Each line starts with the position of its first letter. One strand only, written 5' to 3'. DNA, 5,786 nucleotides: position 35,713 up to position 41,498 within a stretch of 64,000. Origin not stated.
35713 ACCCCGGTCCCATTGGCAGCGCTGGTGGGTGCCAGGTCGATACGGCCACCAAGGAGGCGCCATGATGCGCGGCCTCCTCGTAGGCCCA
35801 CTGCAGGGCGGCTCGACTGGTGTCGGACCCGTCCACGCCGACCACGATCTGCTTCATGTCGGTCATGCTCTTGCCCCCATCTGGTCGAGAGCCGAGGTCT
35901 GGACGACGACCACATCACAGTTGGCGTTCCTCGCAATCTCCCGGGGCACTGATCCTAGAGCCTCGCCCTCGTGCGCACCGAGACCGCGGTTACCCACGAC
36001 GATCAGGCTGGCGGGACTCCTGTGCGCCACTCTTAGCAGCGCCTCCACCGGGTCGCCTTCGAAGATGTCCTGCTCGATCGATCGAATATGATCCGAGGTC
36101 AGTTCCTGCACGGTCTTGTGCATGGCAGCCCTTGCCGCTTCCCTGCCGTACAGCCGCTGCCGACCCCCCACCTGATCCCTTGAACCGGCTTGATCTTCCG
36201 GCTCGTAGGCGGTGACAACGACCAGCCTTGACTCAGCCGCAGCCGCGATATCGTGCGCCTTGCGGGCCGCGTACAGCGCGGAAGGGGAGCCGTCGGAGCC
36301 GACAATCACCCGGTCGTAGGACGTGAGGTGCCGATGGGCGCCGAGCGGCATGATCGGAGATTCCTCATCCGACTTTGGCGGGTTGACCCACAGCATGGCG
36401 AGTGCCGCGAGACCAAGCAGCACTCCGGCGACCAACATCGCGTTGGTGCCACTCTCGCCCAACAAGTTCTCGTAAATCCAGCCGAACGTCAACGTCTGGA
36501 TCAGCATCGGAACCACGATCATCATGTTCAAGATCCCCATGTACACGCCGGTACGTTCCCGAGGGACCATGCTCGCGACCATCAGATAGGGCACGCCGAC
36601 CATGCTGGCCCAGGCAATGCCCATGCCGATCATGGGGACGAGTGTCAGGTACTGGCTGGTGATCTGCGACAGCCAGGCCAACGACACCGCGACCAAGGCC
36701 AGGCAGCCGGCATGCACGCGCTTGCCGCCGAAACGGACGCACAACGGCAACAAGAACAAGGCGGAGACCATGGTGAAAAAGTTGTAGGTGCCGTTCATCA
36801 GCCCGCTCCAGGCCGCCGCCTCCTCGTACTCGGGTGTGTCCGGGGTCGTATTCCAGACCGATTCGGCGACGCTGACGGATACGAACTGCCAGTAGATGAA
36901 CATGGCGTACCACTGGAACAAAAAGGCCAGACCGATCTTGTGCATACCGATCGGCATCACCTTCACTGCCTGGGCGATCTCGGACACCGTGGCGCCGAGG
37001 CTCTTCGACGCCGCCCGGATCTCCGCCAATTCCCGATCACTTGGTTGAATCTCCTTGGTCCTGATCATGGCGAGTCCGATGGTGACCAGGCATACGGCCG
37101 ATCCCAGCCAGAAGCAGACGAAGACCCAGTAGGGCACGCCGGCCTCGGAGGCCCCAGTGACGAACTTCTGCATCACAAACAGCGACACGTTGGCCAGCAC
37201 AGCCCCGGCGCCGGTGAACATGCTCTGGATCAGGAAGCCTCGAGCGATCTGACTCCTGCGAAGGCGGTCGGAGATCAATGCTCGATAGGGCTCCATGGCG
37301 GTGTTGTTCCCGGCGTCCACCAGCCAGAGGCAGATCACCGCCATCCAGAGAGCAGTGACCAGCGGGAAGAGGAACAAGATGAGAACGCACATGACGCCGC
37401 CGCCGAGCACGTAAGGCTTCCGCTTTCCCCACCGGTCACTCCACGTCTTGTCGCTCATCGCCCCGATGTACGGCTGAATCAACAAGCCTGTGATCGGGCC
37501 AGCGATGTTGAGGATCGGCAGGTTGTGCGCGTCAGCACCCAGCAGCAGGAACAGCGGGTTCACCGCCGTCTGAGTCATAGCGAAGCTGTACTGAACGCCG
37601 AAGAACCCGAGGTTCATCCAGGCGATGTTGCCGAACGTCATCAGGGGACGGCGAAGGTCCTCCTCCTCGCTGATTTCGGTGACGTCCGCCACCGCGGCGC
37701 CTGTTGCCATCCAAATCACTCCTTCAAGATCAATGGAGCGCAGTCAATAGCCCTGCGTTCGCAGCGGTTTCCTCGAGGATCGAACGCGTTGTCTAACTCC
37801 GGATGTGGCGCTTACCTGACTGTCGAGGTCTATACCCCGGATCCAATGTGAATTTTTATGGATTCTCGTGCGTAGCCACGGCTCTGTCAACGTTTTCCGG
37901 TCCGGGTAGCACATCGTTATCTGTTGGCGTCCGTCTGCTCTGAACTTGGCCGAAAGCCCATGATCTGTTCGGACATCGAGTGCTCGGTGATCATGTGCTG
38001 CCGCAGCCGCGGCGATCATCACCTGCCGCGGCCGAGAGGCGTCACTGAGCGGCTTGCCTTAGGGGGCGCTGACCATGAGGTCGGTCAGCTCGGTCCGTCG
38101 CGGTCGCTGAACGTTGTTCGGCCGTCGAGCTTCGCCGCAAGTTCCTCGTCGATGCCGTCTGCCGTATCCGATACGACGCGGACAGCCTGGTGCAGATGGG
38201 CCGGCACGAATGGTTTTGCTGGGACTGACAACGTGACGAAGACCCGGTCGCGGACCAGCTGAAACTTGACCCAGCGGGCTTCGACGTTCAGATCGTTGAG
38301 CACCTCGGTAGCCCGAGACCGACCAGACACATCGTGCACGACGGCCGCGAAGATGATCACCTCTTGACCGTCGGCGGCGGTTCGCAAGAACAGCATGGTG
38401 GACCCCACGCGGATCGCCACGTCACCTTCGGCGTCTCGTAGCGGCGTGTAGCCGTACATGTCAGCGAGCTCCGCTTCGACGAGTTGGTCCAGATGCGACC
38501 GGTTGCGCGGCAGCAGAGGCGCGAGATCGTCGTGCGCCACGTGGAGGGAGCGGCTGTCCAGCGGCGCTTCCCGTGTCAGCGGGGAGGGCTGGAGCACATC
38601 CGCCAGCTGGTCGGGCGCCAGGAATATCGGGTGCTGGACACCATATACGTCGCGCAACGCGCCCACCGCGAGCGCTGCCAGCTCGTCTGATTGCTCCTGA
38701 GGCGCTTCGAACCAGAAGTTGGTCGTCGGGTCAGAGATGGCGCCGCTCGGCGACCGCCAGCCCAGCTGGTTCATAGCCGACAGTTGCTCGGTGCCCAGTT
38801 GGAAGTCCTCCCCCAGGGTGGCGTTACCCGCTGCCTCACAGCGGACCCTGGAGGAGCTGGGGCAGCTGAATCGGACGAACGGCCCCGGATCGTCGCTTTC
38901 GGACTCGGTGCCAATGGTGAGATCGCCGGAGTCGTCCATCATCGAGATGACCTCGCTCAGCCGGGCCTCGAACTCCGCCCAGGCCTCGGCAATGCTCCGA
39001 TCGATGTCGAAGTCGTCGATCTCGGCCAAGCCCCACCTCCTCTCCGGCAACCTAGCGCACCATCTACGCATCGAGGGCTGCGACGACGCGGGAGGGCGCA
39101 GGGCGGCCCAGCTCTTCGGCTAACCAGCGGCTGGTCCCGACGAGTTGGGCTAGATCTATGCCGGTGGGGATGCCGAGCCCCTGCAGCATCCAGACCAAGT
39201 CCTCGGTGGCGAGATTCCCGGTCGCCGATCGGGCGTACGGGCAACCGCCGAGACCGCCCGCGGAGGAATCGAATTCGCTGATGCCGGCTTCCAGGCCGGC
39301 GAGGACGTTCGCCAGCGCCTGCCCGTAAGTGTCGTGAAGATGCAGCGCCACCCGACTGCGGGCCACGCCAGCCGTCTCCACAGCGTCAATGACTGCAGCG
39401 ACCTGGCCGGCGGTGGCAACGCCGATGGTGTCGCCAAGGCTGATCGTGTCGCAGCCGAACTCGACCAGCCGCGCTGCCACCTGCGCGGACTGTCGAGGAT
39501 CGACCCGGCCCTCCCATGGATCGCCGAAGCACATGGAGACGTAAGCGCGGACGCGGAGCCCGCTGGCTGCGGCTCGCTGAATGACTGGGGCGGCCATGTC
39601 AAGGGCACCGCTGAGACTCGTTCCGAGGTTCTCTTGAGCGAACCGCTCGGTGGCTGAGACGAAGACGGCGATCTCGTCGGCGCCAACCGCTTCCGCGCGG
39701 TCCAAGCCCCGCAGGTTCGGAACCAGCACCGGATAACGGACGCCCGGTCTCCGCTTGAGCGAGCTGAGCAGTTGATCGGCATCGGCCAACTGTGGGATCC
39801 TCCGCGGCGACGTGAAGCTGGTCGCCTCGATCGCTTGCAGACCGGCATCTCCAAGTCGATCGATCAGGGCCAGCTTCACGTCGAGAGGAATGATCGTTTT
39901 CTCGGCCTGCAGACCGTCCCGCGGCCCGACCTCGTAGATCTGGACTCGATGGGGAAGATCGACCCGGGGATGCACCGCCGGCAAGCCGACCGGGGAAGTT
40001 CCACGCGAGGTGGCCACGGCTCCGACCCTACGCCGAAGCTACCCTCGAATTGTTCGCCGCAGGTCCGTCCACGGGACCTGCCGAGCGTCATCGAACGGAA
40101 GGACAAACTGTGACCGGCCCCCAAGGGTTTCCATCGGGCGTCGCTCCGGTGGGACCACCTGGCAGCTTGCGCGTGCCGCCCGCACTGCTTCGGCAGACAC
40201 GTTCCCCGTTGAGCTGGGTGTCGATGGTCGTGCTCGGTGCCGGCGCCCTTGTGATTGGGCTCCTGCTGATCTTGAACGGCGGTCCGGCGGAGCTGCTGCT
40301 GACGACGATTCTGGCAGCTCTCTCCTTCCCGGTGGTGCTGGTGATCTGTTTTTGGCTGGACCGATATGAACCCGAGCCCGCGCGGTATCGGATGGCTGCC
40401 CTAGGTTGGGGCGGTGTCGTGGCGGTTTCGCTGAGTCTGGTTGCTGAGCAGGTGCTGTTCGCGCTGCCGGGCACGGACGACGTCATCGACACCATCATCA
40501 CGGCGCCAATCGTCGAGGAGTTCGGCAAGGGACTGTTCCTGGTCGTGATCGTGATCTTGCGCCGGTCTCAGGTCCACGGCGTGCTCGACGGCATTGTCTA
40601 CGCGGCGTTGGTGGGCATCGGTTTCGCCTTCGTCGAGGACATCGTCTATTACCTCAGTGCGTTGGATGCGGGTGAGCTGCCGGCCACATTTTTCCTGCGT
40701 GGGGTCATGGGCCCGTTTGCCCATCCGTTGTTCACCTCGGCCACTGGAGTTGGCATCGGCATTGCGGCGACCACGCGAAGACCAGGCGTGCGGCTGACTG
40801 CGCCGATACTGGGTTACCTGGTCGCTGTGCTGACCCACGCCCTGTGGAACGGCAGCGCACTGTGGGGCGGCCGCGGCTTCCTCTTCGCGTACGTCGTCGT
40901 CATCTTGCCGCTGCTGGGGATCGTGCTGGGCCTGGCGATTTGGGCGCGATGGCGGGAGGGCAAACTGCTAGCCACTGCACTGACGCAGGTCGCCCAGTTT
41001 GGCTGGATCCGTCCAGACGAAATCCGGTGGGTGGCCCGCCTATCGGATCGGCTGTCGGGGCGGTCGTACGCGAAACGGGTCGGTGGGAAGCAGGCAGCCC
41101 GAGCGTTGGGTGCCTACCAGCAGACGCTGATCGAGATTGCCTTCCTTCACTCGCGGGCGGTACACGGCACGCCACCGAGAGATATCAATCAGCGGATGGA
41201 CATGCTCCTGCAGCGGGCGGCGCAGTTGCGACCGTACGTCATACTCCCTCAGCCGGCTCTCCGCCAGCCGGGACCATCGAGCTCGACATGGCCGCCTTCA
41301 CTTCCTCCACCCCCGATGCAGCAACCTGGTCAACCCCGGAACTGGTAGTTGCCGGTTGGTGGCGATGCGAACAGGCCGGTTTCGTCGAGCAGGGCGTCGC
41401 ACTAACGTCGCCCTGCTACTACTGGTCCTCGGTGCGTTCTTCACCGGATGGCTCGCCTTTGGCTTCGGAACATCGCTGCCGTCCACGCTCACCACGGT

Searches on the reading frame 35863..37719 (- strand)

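Call 81: search_protein_families(library=pfam, proteins=[window:35863-37719:-], max_evalue=0.00001)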
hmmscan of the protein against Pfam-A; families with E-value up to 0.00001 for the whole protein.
window:35863-37719:- (618 aa): 2 families
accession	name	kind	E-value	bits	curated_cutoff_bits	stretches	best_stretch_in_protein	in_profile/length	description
PF07690.21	MFS_1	-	6.5e-25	88.2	33.4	2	37-405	3-343/347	Major Facilitator Superfamily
PF00582.32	Usp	-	5.2e-24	85.8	24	1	468-606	2-140/141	Universal stress protein family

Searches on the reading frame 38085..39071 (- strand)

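Call 81: search_protein_families(library=pfam, proteins=[window:38085-39071:-], max_evalue=0.00001)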
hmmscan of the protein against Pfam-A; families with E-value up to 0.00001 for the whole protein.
window:38085-39071:- (328 aa): 2 families
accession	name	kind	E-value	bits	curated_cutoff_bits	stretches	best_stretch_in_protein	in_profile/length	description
PF22551.1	TY-Chap1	-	1.7e-50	170.5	27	1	193-322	2-131/132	T3SS (YopN, CesT) and YbjN peptide-binding chaperone 1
PF22552.1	TY-Chap3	-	1.9e-35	122.5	27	1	29-151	1-117/117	T3SS (YopN, CesT) and YbjN peptide-binding chaperone 3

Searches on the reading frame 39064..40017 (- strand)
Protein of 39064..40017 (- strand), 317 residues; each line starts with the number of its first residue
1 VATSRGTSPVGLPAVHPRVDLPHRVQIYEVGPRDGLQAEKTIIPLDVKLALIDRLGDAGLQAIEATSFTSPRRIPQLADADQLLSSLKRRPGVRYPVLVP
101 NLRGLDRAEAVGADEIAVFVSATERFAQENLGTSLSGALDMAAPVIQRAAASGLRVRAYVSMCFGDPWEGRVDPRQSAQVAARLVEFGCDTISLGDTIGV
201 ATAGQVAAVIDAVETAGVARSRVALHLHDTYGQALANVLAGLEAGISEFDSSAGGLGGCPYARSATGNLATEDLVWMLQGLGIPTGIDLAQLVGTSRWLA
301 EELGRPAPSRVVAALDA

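Call 81: search_protein_families(library=pfam, proteins=[window:39064-40017:-], max_evalue=0.00001)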
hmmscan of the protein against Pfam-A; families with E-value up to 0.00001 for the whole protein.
window:39064-40017:- (317 aa): 1 family
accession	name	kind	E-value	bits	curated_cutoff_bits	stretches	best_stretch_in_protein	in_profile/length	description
PF00682.25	HMGL-like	-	5.7e-43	147.6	29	1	24-297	1-258/260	HMGL-like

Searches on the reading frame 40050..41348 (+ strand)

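Call 81: search_protein_families(library=pfam, proteins=[window:40050-41348:+], max_evalue=0.00001)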
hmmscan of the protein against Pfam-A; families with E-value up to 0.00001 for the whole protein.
window:40050-41348:+ (432 aa): 1 family
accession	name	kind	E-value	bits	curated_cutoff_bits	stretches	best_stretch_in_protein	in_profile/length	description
PF13367.11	PrsW-protease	-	3.9e-47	160.8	23.5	1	109-289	1-193/196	PrsW family intramembrane metalloprotease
